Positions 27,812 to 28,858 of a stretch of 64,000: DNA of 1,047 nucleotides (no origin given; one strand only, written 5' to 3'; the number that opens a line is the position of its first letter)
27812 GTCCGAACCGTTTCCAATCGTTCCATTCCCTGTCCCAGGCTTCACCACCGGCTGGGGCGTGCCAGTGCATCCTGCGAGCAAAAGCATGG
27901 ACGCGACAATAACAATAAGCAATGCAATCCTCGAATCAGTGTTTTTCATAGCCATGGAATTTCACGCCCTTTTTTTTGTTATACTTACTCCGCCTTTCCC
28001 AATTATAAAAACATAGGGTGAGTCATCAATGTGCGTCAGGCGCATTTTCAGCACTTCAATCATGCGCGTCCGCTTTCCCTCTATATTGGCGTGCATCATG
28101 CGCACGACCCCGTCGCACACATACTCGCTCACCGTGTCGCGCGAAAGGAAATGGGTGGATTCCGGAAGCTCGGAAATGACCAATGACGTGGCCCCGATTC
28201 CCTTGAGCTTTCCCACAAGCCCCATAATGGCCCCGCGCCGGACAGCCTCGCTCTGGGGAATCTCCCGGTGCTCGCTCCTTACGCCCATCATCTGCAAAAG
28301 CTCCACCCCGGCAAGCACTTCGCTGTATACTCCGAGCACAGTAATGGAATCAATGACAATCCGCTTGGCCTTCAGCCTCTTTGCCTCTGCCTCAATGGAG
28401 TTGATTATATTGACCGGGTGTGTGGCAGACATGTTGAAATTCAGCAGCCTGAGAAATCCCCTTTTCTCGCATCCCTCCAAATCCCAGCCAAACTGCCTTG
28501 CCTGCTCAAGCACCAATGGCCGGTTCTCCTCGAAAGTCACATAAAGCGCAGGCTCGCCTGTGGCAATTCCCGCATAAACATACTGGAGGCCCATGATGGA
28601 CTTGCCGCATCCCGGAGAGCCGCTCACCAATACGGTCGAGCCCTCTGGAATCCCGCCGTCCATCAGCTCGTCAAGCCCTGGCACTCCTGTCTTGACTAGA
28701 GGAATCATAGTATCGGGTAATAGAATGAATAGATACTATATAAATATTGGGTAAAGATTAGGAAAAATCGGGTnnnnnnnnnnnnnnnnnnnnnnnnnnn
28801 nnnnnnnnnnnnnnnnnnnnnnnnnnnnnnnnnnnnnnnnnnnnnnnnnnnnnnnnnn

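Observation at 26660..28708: Co-transcribed KaiC/RecA-like ATPase and a secreted lipoprotein made of about 17 Cys-rich 22-aa tandem repeats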

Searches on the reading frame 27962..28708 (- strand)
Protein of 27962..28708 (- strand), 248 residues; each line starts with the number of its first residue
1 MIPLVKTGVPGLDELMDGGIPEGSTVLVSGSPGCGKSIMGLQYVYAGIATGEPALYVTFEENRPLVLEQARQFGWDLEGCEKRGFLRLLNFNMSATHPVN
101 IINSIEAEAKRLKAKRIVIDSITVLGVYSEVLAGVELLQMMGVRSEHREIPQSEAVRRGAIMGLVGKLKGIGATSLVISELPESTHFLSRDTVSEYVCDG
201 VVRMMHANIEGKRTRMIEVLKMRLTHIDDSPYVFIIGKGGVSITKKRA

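Call 3: search_protein_families(library=pfam, proteins=[window:27962-28708:-], max_evalue=0.01)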
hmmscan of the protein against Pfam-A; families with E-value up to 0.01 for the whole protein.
window:27962-28708:- (248 aa): 4 families
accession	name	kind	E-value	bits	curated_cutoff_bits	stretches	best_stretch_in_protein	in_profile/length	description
PF06745.19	ATPase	-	1e-59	202.2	26.6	2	5-141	1-148/231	KaiC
PF13481.12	AAA_25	-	1.7e-08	34.8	27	1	10-123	20-153/195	AAA domain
PF09848.15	SLFN-g3_helicase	-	0.0044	16.8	24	1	25-90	3-68/354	Schlafen group 3, DNA/RNA helicase domain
PF07088.17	GvpD_P-loop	-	0.0079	16.5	24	0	22-59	9-45/189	GvpD gas vesicle protein, P-loop domain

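Call 4: search_protein_families(library=ncbifam, proteins=[window:27962-28708:-], max_evalue=0.01)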
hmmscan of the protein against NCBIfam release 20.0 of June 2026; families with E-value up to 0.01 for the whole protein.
window:27962-28708:- (248 aa): 15 families
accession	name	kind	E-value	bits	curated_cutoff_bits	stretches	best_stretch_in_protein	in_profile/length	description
NF006799.0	PRK09302.1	equivalog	1.4e-39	136.1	408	1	4-243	12-238/515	circadian clock protein KaiC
TIGR03877.1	thermo_KaiC_1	hypoth_equivalog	1.4e-36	126.2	307.25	2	5-89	4-88/238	KaiC domain-containing protein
TIGR03880.1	KaiC_arch_3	hypoth_equivalog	3.4e-36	124.9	249.45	2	8-126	1-120/224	KaiC domain-containing protein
TIGR02655.1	circ_KaiC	equivalog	1.4e-30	106.4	546.25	1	5-244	3-229/484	circadian clock protein KaiC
TIGR03881.1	KaiC_arch_4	hypoth_equivalog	2.5e-30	105.9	247.8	1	5-91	3-89/231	KaiC domain-containing protein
NF004723.0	PRK06067.1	subfamily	7.3e-17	61.7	194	1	4-131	15-147/243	flagellar accessory protein FlaH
TIGR00416.1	sms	equivalog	1.4e-11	43.8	403.05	1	5-125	76-182/454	DNA repair protein RadA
NF052589.1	ArlH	equivalog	1.8e-11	44.2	215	1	11-223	8-201/229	archaellum protein ArlH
TIGR03878.1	thermo_KaiC_2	hypoth_equivalog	6.9e-10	38.7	232.2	1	18-136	31-154/259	KaiC domain-containing protein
NF004629.0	PRK05973.1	equivalog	2.7e-06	26.6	156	1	20-99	61-139/237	DNA helicase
TIGR03600.1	phage_DnaB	exception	0.00017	20.7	498.65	1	6-123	178-285/421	phage replicative helicase, DnaB family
NF006861.0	PRK09361.1-1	equivalog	0.00021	20.9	278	1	5-60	5-60/235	DNA repair and recombination protein RadB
NF006320.0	PRK08533.1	equivalog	0.00027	20.6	215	1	12-59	13-60/230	flagellar accessory protein FlaH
NF003301.0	PRK04301.1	equivalog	0.0024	17.1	259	1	5-42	83-120/316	DNA repair and recombination protein RadA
TIGR02237.1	recomb_radB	equivalog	0.0045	16.9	172.4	0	12-124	1-108/210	DNA repair and recombination protein RadB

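Call 15: find_homologous_proteins(query=window:27962-28708:-)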
Query window:27962-28708:- (248 aa): 163 proteins with E <= 0.001 among 1088 candidates; the best 120 are listed.
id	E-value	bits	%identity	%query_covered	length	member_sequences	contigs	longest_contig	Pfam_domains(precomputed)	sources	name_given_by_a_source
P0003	1.7e-157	540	100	100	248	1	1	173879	PF06745.20,PF13481.13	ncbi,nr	ncbi:Circadian clock protein kinase KaiC [Candidatus Gugararchaeum adminiculabundum]|nr:Circadian cl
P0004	5.2e-73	264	50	96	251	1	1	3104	PF13173.13,PF06745.20,PF00154.28,PF13481.13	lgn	-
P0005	9.1e-67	243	47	96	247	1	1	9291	PF06745.20,PF13481.13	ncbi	-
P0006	1.4e-62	229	48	97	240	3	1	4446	PF06745.20,PF13481.13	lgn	-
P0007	6.3e-60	221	43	98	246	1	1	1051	PF06745.20,PF23442.2,PF13481.13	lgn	-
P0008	1.5e-59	220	46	99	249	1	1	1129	PF06745.20,PF03796.22,PF23442.2,PF00154.28,PF13481.13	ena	-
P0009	4.4e-57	212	46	97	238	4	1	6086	PF06745.20,PF23442.2,PF13481.13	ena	-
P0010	8.2e-57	211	47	96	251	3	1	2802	PF06745.20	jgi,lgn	jgi:KaiC/GvpD/RAD55 family RecA-like ATPase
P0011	1.1e-56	210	44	96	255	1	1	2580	PF06745.20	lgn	-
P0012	1.9e-55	206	45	97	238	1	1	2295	PF06745.20,PF23442.2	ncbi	ncbi:MAG: ATPase domain-containing protein [Candidatus Micrarchaeota archaeon]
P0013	3.0e-55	206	43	98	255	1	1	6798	PF06745.20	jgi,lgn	jgi:KaiC/GvpD/RAD55 family RecA-like ATPase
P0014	4.0e-55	205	43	97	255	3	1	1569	PF06745.20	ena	-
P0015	6.6e-55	204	43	96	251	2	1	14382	PF06745.20,PF23442.2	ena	-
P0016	4.6e-54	202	45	96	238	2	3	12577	PF06745.20,PF23442.2,PF13481.13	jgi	jgi:circadian clock protein KaiC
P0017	1.2e-53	200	45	89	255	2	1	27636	PF06745.20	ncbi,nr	ncbi:hypothetical protein H0N98_00950 [Candidatus Micrarchaeota archaeon]|nr:hypothetical protein [C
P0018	1.8e-53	200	43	96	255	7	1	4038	PF06745.20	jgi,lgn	-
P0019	2.4e-53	199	43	94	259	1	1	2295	PF06745.20,PF13481.13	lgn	-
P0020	1.2e-52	197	43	96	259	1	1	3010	PF06745.20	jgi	jgi:circadian clock protein KaiC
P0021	2.9e-52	196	45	96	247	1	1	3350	PF06745.20,PF23442.2,PF13481.13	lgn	-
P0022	7.7e-52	194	43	97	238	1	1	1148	PF06745.20,PF23442.2,PF13481.13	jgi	jgi:circadian clock protein KaiC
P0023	8.4e-48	181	39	98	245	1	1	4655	PF06745.20,PF03796.22,PF23442.2,PF13481.13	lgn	-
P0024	2.3e-47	180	41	99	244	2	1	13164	PF06745.20,PF03796.22,PF23442.2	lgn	-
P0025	6.3e-47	178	39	96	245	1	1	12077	PF06745.20,PF23442.2,PF13481.13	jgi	jgi:KaiC/GvpD/RAD55 family RecA-like ATPase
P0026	1.2e-45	174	38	99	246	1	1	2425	PF06745.20,PF03796.22,PF23442.2,PF13481.13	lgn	-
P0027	8.8e-45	171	40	96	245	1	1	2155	PF06745.20,PF23442.2,PF13481.13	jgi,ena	-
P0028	1.3e-44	171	41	96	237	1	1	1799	PF06745.20,PF23442.2,PF00154.28,PF13481.13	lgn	-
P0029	2.5e-44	170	40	98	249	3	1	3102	PF06745.20,PF23442.2,PF13481.13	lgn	-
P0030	2.6e-44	170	41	96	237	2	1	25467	PF06745.20,PF23442.2,PF00154.28,PF13481.13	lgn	-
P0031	1.8e-43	167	38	97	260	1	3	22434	PF06745.20,PF13479.13,PF03796.22,PF13481.13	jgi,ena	-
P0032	1.9e-43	167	40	98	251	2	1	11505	PF06745.20,PF03796.22,PF23442.2,PF13481.13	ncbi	-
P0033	2.4e-43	167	40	96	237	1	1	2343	PF06745.20,PF23442.2,PF00154.28,PF13481.13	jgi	jgi:circadian clock protein KaiC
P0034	4.8e-43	166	40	96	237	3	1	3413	PF06745.20,PF23442.2,PF00154.28,PF13481.13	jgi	jgi:circadian clock protein KaiC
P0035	1.7e-42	164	38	97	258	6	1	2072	PF06745.20,PF07088.17,PF03796.22,PF23442.2,PF13481.13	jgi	-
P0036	4.0e-42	163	37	96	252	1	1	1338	PF06745.20,PF03796.22,PF23442.2,PF13481.13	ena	-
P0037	1.8e-41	160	42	90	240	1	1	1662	PF06745.20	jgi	jgi:KaiC/GvpD/RAD55 family RecA-like ATPase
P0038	3.0e-41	160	37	96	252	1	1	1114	PF06745.20,PF03796.22,PF23442.2,PF13481.13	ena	-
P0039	1.7e-40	157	38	97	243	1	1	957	PF06745.20,PF03796.22,PF23442.2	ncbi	-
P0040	2.7e-40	157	37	96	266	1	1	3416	PF06745.20,PF07088.17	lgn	-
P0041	9.4e-37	145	37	96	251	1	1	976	PF06745.20,PF03796.22,PF13481.13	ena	-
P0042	1.2e-36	145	38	96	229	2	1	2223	PF06745.20,PF03796.22,PF23442.2,PF00154.28,PF13481.13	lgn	-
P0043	6.3e-36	142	36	96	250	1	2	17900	PF06745.20,PF23442.2,PF13481.13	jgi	-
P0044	1.1e-33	135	35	98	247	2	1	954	PF06745.20,PF03796.22,PF23442.2,PF00154.28,PF13481.13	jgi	jgi:circadian clock protein KaiC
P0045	1.2e-33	135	37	95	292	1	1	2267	PF06745.20,PF23442.2,PF13481.13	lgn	-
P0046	7.5e-33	132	35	98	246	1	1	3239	PF06745.20,PF23442.2,PF13481.13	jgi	jgi:circadian clock protein KaiC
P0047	7.5e-33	132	36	97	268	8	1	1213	PF06745.20,PF13481.13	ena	-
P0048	9.9e-33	132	34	96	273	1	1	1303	PF06745.20,PF23442.2,PF13481.13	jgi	jgi:KaiC/GvpD/RAD55 family RecA-like ATPase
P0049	3.8e-32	130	35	98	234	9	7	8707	PF06745.20,PF23442.2,PF13481.13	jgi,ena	-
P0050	7.1e-32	129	36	89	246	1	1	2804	PF06745.20,PF13481.13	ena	-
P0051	1.4e-31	128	34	97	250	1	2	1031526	PF06745.20,PF23442.2,PF13481.13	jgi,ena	-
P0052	2.8e-30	124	34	96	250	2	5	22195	PF06745.20,PF00154.28,PF13481.13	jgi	jgi:circadian clock protein KaiC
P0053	1.8e-29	121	36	97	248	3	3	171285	PF06745.20,PF07088.17,PF13481.13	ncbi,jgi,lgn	jgi:KaiC/GvpD/RAD55 family RecA-like ATPase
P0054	2.4e-29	121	36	96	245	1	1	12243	PF06745.20,PF23442.2,PF13481.13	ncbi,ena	-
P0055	1.2e-28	118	37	91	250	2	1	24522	PF06745.20,PF23442.2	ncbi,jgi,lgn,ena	-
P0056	1.4e-28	118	34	94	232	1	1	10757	PF06745.20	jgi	jgi:circadian clock protein KaiC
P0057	2.5e-28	117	37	88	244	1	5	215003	PF06745.20,PF07088.17,PF23442.2,PF00154.28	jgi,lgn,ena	-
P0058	3.3e-28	117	34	97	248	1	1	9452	PF06745.20,PF07088.17,PF13481.13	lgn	-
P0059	4.4e-28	117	33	98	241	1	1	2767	PF06745.20,PF07088.17,PF03796.22,PF13481.13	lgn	-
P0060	4.6e-28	117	31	97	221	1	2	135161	PF06745.20,PF03796.22,PF23442.2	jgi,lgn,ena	-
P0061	5.0e-28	116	35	89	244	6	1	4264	PF06745.20,PF07088.17,PF13481.13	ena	-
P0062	7.4e-28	116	34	98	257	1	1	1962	PF06745.20,PF03796.22,PF08423.18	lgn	-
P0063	1.0e-27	115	35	88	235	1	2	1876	PF06745.20,PF23442.2,PF13481.13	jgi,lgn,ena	-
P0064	1.3e-27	115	34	99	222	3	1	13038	PF06745.20,PF03796.22,PF23442.2,PF00154.28,PF13481.13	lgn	-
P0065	1.6e-27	115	33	98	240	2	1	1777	PF06745.20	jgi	-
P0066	2.0e-27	114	34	97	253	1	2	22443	PF06745.20,PF07088.17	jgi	jgi:KaiC/GvpD/RAD55 family RecA-like ATPase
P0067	2.1e-27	114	33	97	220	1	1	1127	PF06745.20,PF23442.2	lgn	-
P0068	2.8e-27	114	33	97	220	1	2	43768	PF06745.20,PF23442.2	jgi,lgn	jgi:KaiC/GvpD/RAD55 family RecA-like ATPase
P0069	2.9e-27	114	32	97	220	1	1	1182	PF06745.20,PF23442.2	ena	-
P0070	5.6e-27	113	32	97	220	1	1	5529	PF06745.20,PF23442.2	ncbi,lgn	-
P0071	1.3e-26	112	34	99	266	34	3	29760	PF06745.20,PF13481.13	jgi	jgi:circadian clock protein KaiC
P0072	1.3e-26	112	31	97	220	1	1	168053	PF06745.20,PF23442.2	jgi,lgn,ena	jgi:KaiC/GvpD/RAD55 family RecA-like ATPase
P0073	2.3e-26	111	33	97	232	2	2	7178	PF06745.20,PF03796.22,PF13481.13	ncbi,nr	ncbi:MAG: AAA family ATPase [Candidatus Aenigmarchaeota archaeon]|nr:AAA family ATPase [Candidatus A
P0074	2.3e-26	111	35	97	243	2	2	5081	PF06745.20,PF07088.17,PF23442.2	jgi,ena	-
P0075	4.8e-26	110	35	97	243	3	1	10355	PF06745.20,PF07088.17,PF23442.2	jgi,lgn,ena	-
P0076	5.8e-26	110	33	97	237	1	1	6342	PF06745.20,PF07088.17,PF13479.13,PF23442.2,PF08423.18,PF00154.28,PF13481.13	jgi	jgi:KaiC/GvpD/RAD55 family RecA-like ATPase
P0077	8.5e-26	109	32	97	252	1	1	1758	PF06745.20,PF13479.13,PF03796.22,PF00154.28,PF13481.13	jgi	jgi:circadian clock protein KaiC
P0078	1.5e-25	108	34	98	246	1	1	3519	PF06745.20,PF03796.22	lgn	-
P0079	2.9e-25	107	33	96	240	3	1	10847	PF13173.13,PF06745.20,PF03796.22,PF23442.2,PF13481.13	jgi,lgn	jgi:KaiC/GvpD/RAD55 family RecA-like ATPase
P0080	4.1e-25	107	33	96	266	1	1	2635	PF06745.20,PF03796.22,PF13481.13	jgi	jgi:KaiC/GvpD/RAD55 family RecA-like ATPase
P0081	5.8e-25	106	34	98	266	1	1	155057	PF06745.20,PF13481.13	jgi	jgi:circadian clock protein KaiC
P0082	6.6e-25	106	32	96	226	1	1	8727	PF06745.20,PF23442.2,PF13481.13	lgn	-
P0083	7.9e-25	106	32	98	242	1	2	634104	PF06745.20,PF03796.22,PF23442.2,PF13481.13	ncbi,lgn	-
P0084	1.2e-24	105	33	95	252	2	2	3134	PF06745.20,PF07088.17,PF23442.2,PF13481.13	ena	-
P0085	2.3e-24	104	35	98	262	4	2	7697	PF06745.20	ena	-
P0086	5.2e-24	103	32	88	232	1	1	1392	PF06745.20,PF23442.2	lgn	-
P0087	1.8e-23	101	34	99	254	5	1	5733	PF06745.20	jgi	jgi:KaiC/GvpD/RAD55 family RecA-like ATPase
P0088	3.0e-23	101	32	96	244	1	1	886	PF06745.20,PF03796.22,PF23442.2,PF13481.13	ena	-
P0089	3.2e-23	101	34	98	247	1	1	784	PF06745.20,PF07088.17,PF23442.2,PF00154.28,PF13481.13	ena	-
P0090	4.1e-23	100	33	99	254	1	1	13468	PF06745.20,PF05625.18,PF23442.2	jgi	jgi:KaiC/GvpD/RAD55 family RecA-like ATPase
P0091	4.6e-23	100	31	98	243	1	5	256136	PF06745.20,PF03796.22,PF23442.2,PF00154.28,PF13481.13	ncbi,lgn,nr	ncbi:MAG: hypothetical protein OH354_01540 [Candidatus Parvarchaeota archaeon]|nr:hypothetical prote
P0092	5.0e-23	100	30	97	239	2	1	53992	PF06745.20,PF13481.13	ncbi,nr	ncbi:MAG: ATPase domain-containing protein [Candidatus Thermoplasmatota archaeon]|nr:ATPase domain-c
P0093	7.2e-23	100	32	96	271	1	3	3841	PF06745.20,PF13481.13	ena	-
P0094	1.2e-22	99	28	98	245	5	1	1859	PF06745.20,PF23442.2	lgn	-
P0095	1.7e-22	98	33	98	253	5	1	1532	PF06745.20,PF13481.13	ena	-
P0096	1.7e-22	98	33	97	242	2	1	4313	PF06745.20,PF23442.2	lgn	-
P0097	1.8e-22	98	32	97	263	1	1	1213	PF06745.20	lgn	-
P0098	9.7e-22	96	30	98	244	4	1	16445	PF06745.20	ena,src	-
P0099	1.1e-21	96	30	98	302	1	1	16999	PF06745.20,PF19044.7,PF13481.13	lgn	-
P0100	1.2e-21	96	31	95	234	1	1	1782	PF06745.20,PF13481.13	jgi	-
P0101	1.2e-21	96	31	95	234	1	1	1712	PF06745.20,PF13481.13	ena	-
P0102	1.2e-21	96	35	89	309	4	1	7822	PF06745.20,PF13481.13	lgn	-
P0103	2.3e-21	95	35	98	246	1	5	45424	PF06745.20,PF13481.13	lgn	-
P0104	2.6e-21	94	32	97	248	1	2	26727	PF06745.20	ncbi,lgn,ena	-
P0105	2.8e-21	94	32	89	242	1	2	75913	PF06745.20,PF07088.17,PF23442.2,PF13481.13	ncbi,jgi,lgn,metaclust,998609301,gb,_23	metaclust:\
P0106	4.5e-21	94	31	95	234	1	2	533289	PF06745.20,PF13481.13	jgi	-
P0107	4.7e-21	94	31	95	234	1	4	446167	PF06745.20,PF13481.13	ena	-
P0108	5.1e-21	93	33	98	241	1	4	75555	PF06745.20,PF23442.2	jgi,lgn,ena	jgi:KaiC/GvpD/RAD55 family RecA-like ATPase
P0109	6.2e-21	93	34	96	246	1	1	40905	PF06745.20,PF23442.2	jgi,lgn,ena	-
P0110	7.5e-21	93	31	89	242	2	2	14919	PF06745.20,PF23442.2,PF13481.13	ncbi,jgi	-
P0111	9.0e-21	93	31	95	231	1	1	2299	PF06745.20,PF13481.13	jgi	-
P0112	9.0e-21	93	32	95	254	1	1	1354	PF06745.20,PF00154.28,PF13481.13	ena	-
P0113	1.2e-20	92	34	98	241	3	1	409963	PF06745.20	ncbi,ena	-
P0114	1.5e-20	92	30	95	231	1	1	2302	PF06745.20,PF13481.13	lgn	-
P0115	2.8e-20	91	31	99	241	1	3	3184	PF06745.20,PF23442.2,PF13481.13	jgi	jgi:KaiC/GvpD/RAD55 family RecA-like ATPase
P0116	2.8e-20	91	31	94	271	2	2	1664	PF06745.20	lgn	-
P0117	4.1e-20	91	31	99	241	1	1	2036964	PF06745.20,PF23442.2,PF13481.13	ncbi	ncbi:KaiC domain-containing protein [Salinarchaeum chitinilyticum]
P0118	5.4e-20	90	31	99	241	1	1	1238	PF06745.20,PF23442.2,PF13481.13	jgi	jgi:KaiC/GvpD/RAD55 family RecA-like ATPase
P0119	5.6e-20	90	33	54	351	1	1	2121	PF13173.13,PF06745.20,PF03796.22,PF13604.13,PF13245.13,PF23442.2,PF08423.18,PF13671.13,PF13401.13,PF00154.28,PF04851.22,PF13191.13,PF01695.24,PF13479.13,PF24883.3,PF00005.34,PF05625.18,PF05729.19,PF13521.13,PF09848.16,PF25199.2,PF13481.13,PF20720.4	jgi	jgi:circadian clock protein KaiC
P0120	6.3e-20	90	31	99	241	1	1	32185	PF06745.20,PF23442.2,PF13481.13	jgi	jgi:KaiC/GvpD/RAD55 family RecA-like ATPase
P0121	8.8e-20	89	32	96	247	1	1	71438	PF06745.20,PF13481.13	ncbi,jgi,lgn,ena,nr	ncbi:MAG: AAA family ATPase [Candidatus Methanofastidiosum sp.]|nr:AAA family ATPase [Methanofastidi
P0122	9.9e-20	89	32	97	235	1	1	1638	PF06745.20,PF03796.22,PF13481.13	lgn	-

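Call 16: find_encoding_contigs(protein=P0005, flank=6000, max_places=3)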
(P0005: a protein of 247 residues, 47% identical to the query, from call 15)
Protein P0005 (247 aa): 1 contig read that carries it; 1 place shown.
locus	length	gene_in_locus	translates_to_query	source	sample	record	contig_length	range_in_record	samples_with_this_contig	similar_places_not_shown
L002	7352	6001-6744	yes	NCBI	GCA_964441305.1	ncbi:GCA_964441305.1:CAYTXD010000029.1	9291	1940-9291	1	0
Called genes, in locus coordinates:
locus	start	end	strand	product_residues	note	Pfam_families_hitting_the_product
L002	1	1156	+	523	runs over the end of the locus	PF00437:T2SSE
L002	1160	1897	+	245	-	-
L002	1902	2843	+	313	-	PF00482:T2SSF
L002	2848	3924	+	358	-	PF00482:T2SSF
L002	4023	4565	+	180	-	-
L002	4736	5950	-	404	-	PF01676:Metalloenzyme, PF10143:PhosphMutase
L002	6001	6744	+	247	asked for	PF06745:ATPase, PF13481:AAA_25, PF06745:ATPase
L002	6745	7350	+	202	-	?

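Call 17: find_encoding_contigs(protein=P0017, flank=6000, max_places=3)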
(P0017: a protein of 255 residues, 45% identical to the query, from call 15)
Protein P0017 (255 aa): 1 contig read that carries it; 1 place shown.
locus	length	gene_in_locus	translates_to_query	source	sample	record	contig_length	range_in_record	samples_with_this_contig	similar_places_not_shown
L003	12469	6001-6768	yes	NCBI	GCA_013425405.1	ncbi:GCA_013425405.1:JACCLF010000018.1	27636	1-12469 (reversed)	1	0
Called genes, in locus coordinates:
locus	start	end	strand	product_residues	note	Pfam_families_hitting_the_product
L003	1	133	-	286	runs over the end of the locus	PF07934:OGG_N, PF00730:HhH-GPD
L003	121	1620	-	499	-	PF00587:tRNA-synt_2b, PF03129:HGTP_anticodon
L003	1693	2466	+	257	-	PF01798:Nop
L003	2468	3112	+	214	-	PF00149:Metallophos, PF12850:Metallophos_2, PF14582:Metallophos_3 (faint)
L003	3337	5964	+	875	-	-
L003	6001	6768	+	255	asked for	PF06745:ATPase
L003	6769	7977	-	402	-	PF00009:GTP_EFTU, PF03144:GTP_EFTU_D2 (weak), PF09173:eIF2_C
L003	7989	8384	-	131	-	PF01092:Ribosomal_S6e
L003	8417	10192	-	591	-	PF00009:GTP_EFTU, PF01926:MMR_HSR1, PF03029:ATP_bind_1 (faint), PF03144:GTP_EFTU_D2, PF11987:IF-2, PF14578:GTP_EFTU_D4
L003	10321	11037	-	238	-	PF00215:OMPdecase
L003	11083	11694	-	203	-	PF04079:SMC_ScpB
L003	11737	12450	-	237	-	PF02616:SMC_ScpA (weak)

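Call 18: find_encoding_contigs(protein=P0015, flank=6000, max_places=3)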
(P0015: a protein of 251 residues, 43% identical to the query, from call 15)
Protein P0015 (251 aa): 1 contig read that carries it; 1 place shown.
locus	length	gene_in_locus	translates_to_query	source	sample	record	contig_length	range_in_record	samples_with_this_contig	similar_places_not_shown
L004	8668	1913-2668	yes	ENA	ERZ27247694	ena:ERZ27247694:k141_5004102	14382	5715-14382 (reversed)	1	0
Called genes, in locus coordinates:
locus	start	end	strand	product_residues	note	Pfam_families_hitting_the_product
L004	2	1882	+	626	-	?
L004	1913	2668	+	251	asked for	PF06745:ATPase, PF23442:DUF7125 (faint), PF06745:ATPase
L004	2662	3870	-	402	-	PF00009:GTP_EFTU, PF03144:GTP_EFTU_D2 (weak), PF09173:eIF2_C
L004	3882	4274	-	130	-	PF01092:Ribosomal_S6e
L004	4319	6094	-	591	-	PF00009:GTP_EFTU, PF01926:MMR_HSR1 (weak), PF03144:GTP_EFTU_D2, PF11987:IF-2, PF14578:GTP_EFTU_D4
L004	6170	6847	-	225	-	PF00215:OMPdecase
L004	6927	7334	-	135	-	-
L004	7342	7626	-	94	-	-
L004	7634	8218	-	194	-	PF04079:SMC_ScpB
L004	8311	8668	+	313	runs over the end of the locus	-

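Call 24: find_encoding_contigs(protein=P0004, flank=6000, max_places=3)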
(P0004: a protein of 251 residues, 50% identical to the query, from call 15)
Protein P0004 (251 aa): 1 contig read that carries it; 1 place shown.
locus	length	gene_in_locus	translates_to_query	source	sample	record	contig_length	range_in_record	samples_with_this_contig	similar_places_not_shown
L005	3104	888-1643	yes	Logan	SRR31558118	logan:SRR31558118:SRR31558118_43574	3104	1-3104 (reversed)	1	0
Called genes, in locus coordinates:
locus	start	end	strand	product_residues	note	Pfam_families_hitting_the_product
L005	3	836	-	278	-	?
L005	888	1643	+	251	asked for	PF00154:RecA_N, PF06745:ATPase, PF13481:AAA_25, PF13173:AAA_14 (faint), PF06745:ATPase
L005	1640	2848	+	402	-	-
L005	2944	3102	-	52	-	?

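Call 25: find_encoding_contigs(protein=P0006, flank=6000, max_places=3)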
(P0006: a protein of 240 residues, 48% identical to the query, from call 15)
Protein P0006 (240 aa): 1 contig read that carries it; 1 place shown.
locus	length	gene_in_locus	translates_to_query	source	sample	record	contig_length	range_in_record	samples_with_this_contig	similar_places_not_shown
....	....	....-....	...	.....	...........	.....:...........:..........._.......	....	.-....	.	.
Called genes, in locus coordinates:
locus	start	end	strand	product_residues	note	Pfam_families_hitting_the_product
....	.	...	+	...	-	?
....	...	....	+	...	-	-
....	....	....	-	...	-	-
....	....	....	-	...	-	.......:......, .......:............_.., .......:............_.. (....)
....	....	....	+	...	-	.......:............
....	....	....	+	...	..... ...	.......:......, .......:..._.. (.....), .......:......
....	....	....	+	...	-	?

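Call 26: find_encoding_contigs(protein=P0009, flank=6000, max_places=3)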
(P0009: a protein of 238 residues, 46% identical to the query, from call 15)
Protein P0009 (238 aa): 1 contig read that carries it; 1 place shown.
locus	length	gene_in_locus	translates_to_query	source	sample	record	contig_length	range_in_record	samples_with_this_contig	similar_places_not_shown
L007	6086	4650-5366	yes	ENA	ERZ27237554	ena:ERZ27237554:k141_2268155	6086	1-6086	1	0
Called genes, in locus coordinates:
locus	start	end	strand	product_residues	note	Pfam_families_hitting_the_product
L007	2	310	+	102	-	?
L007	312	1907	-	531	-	-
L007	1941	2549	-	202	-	PF00702:Hydrolase, PF13419:HAD_2, PF13242:Hydrolase_like (weak)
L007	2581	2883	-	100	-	-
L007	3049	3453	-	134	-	-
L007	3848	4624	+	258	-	-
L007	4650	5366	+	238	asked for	PF06745:ATPase, PF13481:AAA_25 (weak), PF23442:DUF7125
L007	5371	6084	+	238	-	?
